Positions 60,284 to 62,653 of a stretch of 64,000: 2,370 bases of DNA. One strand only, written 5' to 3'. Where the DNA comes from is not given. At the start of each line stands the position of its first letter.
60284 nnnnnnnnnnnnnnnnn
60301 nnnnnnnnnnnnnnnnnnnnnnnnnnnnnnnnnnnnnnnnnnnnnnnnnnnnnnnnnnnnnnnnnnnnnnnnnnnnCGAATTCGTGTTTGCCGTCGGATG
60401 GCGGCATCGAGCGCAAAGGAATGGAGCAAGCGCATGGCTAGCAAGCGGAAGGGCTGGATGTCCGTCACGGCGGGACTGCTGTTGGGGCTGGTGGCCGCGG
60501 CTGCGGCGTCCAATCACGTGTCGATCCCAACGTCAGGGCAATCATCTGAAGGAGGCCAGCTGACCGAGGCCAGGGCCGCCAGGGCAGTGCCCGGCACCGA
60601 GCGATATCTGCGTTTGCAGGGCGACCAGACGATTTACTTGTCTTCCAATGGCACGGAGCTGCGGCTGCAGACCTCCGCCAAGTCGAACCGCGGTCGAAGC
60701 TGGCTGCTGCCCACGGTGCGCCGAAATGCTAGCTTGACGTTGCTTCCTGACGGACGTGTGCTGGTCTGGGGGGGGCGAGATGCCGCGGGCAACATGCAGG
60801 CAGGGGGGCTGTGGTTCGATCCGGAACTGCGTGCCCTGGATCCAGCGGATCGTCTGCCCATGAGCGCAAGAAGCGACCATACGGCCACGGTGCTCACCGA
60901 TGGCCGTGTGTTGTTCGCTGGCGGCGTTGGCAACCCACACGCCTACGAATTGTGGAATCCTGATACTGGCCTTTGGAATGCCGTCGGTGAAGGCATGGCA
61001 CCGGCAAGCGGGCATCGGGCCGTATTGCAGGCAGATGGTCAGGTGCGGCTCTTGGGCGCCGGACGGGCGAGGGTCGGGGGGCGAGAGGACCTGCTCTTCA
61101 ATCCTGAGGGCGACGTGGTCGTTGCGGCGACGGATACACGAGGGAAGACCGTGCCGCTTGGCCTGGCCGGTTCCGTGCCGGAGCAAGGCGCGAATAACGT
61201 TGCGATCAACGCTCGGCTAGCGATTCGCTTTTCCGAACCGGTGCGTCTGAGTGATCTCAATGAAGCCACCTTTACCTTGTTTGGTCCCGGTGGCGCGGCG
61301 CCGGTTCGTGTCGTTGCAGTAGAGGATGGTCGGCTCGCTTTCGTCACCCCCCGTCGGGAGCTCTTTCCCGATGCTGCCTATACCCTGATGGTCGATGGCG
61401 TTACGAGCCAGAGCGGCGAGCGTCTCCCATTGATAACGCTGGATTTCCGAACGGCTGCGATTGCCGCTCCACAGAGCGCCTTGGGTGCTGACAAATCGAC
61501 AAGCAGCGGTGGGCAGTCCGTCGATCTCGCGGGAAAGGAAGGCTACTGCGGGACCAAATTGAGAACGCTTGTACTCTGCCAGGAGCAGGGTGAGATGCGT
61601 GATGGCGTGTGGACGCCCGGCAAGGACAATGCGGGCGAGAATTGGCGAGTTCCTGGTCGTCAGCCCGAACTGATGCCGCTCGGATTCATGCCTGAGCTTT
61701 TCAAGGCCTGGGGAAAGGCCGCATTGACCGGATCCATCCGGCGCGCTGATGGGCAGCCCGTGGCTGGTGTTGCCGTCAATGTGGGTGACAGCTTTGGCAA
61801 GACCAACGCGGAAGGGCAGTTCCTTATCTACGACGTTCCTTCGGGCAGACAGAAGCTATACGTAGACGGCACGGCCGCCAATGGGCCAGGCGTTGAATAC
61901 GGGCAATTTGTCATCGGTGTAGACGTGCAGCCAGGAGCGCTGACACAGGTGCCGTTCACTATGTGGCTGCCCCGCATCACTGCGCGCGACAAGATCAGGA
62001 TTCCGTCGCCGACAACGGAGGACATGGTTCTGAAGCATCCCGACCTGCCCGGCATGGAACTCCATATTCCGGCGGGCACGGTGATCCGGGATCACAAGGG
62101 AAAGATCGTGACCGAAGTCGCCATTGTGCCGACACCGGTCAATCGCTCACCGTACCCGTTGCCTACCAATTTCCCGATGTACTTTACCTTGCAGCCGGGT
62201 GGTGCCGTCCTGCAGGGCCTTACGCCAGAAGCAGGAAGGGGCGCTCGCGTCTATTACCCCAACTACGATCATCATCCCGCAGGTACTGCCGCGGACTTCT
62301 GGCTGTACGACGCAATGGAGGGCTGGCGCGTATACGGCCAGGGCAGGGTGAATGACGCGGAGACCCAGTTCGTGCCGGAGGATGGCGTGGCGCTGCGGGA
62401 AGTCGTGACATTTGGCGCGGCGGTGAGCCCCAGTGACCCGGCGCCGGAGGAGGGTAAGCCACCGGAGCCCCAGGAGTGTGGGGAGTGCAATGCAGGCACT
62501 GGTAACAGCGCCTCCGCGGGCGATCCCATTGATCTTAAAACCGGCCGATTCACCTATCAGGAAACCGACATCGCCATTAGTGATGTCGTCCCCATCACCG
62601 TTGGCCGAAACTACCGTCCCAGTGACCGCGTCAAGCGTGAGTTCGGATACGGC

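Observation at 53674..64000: Candidate undescribed Sec-dependent RHS delivery/adhesion system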

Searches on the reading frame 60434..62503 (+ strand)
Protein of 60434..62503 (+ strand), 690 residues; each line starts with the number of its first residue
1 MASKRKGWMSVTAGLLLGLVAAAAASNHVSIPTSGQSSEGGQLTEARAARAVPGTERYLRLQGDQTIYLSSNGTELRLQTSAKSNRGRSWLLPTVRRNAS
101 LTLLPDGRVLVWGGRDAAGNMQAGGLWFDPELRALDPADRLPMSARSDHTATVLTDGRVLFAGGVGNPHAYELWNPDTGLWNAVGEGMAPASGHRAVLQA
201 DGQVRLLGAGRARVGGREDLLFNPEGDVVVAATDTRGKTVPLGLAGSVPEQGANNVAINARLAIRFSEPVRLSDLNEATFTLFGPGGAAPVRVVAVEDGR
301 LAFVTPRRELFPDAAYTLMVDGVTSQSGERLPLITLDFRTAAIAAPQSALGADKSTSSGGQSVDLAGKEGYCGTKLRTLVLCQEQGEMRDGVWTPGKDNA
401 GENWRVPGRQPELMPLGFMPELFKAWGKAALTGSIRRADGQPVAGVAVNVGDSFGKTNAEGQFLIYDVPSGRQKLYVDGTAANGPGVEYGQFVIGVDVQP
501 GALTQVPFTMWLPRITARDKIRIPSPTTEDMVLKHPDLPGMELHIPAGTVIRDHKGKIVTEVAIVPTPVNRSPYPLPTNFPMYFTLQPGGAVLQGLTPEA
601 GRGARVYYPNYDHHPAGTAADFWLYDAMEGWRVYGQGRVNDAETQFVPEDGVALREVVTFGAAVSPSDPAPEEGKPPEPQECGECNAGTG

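Call 44: find_homologous_proteins(query=window:60434-62503:+, max_evalue=1e-10)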
Query window:60434-62503:+ (690 aa): 23 proteins with E <= 1e-10 among 8000 candidates.
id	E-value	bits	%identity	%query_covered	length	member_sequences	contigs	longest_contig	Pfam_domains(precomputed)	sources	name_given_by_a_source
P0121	1.0e-257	876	62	91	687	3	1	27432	PF24681.2,PF13415.13,PF13620.13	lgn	-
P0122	5.5e-256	870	77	71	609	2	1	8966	PF13205.13,PF20148.5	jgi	jgi:hypothetical protein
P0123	1.6e-188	647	85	46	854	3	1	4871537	PF05593.20,PF25023.2,PF20148.5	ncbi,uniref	ncbi:DUF6531 domain-containing protein [Xanthomonas theicola]|uniref:DUF6531 domain-containing prote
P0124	1.0e-103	366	51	58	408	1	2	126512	PF13205.13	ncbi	-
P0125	5.8e-84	301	36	81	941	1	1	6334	PF13418.13,PF24681.2,PF13205.13,PF13415.13,PF05593.20,PF01344.32,PF25023.2,PF20148.5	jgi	jgi:YD repeat-containing protein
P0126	1.9e-77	280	34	79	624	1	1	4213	PF13418.13,PF07250.18,PF24681.2,PF13205.13,PF13415.13,PF01344.32,PF13620.13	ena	-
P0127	6.6e-70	255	33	88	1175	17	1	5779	PF13418.13,PF24681.2,PF13205.13,PF13415.13,PF05593.20,PF25023.2,PF20148.5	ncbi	-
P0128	2.4e-69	253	32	88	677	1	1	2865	PF07646.22,PF07250.18,PF24681.2,PF13205.13,PF13415.13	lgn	-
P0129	2.1e-61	227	35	67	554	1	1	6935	PF07646.22,PF24681.2,PF13205.13,PF13415.13,PF01344.32,PF13620.13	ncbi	ncbi:MAG: kelch repeat-containing protein, partial [Dokdonella sp.]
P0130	7.1e-46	175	39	16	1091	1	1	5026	PF24996.1,PF07646.22,PF13418.13,PF07250.18,PF13964.13,PF24681.2,PF13415.13,PF24981.2,PF01344.32,PF25210.2,PF00395.26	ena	-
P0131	1.1e-40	158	40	20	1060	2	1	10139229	PF07646.22,PF13418.13,PF24681.2,PF13415.13,PF17892.8,PF02494.23,PF17803.8,PF24981.2,PF01344.32,PF25210.2,PF18755.7,PF24996.1,PF07250.18,PF13964.13,PF17963.8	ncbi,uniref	ncbi:kelch repeat-containing protein [Corallococcus exercitus]|uniref:Kelch repeat-containing protei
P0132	2.8e-39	153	41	16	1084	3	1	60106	PF07646.22,PF13418.13,PF12768.14,PF24681.2,PF13415.13,PF17892.8,PF02494.23,PF17803.8,PF24981.2,PF01344.32,PF25210.2,PF18755.7,PF24996.1,PF07250.18,PF13964.13,PF17963.8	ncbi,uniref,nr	ncbi:HYR domain-containing protein [Corallococcus exercitus]|uniref:HYR domain-containing protein n=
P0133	7.9e-34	135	34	21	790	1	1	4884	PF18755.7,PF24996.1,PF07646.22,PF13418.13,PF07250.18,PF13964.13,PF24681.2,PF13415.13,PF24981.2,PF01344.32,PF25210.2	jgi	jgi:N-acetylneuraminic acid mutarotase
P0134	9.1e-27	112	34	20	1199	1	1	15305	PF18755.7,PF24996.1,PF07646.22,PF13418.13,PF07250.18,PF13964.13,PF24681.2,PF13415.13,PF24981.2,PF01344.32,PF25210.2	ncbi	ncbi:MAG: kelch repeat-containing protein [Byssovorax sp.]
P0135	4.7e-26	110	38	17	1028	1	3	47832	PF24996.1,PF07646.22,PF13418.13,PF07250.18,PF13964.13,PF24681.2,PF13415.13,PF24981.2,PF01344.32,PF25210.2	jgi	jgi:N-acetylneuraminic acid mutarotase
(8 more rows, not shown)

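Call 46: find_related_loci(query=A3, collection=metagenome_contigs, flank=10000)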
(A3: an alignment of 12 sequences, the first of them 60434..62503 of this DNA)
Query A3 (690 aa) in metagenome_contigs; peptide patterns used: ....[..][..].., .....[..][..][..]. (x = any residue, [..] = any of these).
205 stretches matched a pattern; 68 encode a relative of the query (tblastn E <= 1e-3); 68 distinct loci.
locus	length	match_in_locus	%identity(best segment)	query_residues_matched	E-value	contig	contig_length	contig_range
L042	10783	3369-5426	76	1-690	0e+0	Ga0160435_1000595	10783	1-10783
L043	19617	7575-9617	64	1-690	0e+0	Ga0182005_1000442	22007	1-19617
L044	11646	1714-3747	45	1-682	0e+0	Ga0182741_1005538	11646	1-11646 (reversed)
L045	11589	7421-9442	44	15-690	0e+0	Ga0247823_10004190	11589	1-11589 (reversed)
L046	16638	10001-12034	44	13-685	2e-171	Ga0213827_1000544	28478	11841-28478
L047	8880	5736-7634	48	51-689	4e-168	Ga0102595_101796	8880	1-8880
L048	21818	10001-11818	46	59-658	1e-166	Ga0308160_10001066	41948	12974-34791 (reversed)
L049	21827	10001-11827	45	56-658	1e-165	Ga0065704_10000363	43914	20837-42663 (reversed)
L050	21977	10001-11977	44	14-676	9e-165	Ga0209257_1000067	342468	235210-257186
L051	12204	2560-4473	44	52-685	2e-164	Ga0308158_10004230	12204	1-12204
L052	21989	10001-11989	44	1-658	1e-162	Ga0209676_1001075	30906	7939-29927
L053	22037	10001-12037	44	3-685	2e-157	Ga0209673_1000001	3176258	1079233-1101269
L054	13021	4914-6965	42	9-690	2e-156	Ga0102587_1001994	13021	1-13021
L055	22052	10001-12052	42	9-690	2e-156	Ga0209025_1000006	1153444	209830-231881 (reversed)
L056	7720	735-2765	40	4-668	1e-137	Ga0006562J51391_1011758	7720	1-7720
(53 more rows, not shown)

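Call 93: search_solved_structures(query=A3, max_evalue=1, show_alignments=2)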
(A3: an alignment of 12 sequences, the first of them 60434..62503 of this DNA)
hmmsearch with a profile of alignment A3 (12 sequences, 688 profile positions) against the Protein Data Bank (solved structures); distinct sequences matched with E-value up to 1: 44.
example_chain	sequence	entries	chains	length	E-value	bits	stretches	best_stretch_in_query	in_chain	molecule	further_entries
9tsn_A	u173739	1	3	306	9.5e-17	63.8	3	93-224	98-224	Kelch protein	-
5lxz_B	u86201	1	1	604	5.7e-14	54.6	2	80-189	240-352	Secreted protein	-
5lqi_A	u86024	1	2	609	5.9e-14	54.5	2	80-189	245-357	Secreted protein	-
4unm_A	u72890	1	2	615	1.6e-13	53.1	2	80-189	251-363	SECRETED PROTEIN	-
6ryx_A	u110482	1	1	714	1.5e-10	43.3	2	91-183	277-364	Kelch domain-containing protein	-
6ryw_A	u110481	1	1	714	1.7e-10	43.1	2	91-183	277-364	Kelch domain-containing protein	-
6ryv_A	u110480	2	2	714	2.4e-10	42.6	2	91-183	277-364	Kelch domain-containing protein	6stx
5yy8_A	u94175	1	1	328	5.4e-10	41.5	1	82-240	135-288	Influenza virus NS1A-binding protein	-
6n3h_A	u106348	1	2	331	6.6e-10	41.2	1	82-240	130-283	Influenza virus NS1A-binding protein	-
9g8h_A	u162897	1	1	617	2.1e-09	39.5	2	50-160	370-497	Galactose oxidase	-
9g43_A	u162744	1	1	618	2.1e-09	39.5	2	50-160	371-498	Galactose oxidase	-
2wq8_A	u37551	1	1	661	5.1e-09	38.2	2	96-200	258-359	GALACTOSE OXIDASE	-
9ndr_A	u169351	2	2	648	8.5e-09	37.5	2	96-200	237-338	Galactose oxidase | F5/8 type C domain-containing protein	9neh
6xlr_A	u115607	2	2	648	8.5e-09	37.5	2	96-200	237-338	Galactose oxidase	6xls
8tx5_A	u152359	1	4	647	1.1e-08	37.1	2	96-189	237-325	Galactose oxidase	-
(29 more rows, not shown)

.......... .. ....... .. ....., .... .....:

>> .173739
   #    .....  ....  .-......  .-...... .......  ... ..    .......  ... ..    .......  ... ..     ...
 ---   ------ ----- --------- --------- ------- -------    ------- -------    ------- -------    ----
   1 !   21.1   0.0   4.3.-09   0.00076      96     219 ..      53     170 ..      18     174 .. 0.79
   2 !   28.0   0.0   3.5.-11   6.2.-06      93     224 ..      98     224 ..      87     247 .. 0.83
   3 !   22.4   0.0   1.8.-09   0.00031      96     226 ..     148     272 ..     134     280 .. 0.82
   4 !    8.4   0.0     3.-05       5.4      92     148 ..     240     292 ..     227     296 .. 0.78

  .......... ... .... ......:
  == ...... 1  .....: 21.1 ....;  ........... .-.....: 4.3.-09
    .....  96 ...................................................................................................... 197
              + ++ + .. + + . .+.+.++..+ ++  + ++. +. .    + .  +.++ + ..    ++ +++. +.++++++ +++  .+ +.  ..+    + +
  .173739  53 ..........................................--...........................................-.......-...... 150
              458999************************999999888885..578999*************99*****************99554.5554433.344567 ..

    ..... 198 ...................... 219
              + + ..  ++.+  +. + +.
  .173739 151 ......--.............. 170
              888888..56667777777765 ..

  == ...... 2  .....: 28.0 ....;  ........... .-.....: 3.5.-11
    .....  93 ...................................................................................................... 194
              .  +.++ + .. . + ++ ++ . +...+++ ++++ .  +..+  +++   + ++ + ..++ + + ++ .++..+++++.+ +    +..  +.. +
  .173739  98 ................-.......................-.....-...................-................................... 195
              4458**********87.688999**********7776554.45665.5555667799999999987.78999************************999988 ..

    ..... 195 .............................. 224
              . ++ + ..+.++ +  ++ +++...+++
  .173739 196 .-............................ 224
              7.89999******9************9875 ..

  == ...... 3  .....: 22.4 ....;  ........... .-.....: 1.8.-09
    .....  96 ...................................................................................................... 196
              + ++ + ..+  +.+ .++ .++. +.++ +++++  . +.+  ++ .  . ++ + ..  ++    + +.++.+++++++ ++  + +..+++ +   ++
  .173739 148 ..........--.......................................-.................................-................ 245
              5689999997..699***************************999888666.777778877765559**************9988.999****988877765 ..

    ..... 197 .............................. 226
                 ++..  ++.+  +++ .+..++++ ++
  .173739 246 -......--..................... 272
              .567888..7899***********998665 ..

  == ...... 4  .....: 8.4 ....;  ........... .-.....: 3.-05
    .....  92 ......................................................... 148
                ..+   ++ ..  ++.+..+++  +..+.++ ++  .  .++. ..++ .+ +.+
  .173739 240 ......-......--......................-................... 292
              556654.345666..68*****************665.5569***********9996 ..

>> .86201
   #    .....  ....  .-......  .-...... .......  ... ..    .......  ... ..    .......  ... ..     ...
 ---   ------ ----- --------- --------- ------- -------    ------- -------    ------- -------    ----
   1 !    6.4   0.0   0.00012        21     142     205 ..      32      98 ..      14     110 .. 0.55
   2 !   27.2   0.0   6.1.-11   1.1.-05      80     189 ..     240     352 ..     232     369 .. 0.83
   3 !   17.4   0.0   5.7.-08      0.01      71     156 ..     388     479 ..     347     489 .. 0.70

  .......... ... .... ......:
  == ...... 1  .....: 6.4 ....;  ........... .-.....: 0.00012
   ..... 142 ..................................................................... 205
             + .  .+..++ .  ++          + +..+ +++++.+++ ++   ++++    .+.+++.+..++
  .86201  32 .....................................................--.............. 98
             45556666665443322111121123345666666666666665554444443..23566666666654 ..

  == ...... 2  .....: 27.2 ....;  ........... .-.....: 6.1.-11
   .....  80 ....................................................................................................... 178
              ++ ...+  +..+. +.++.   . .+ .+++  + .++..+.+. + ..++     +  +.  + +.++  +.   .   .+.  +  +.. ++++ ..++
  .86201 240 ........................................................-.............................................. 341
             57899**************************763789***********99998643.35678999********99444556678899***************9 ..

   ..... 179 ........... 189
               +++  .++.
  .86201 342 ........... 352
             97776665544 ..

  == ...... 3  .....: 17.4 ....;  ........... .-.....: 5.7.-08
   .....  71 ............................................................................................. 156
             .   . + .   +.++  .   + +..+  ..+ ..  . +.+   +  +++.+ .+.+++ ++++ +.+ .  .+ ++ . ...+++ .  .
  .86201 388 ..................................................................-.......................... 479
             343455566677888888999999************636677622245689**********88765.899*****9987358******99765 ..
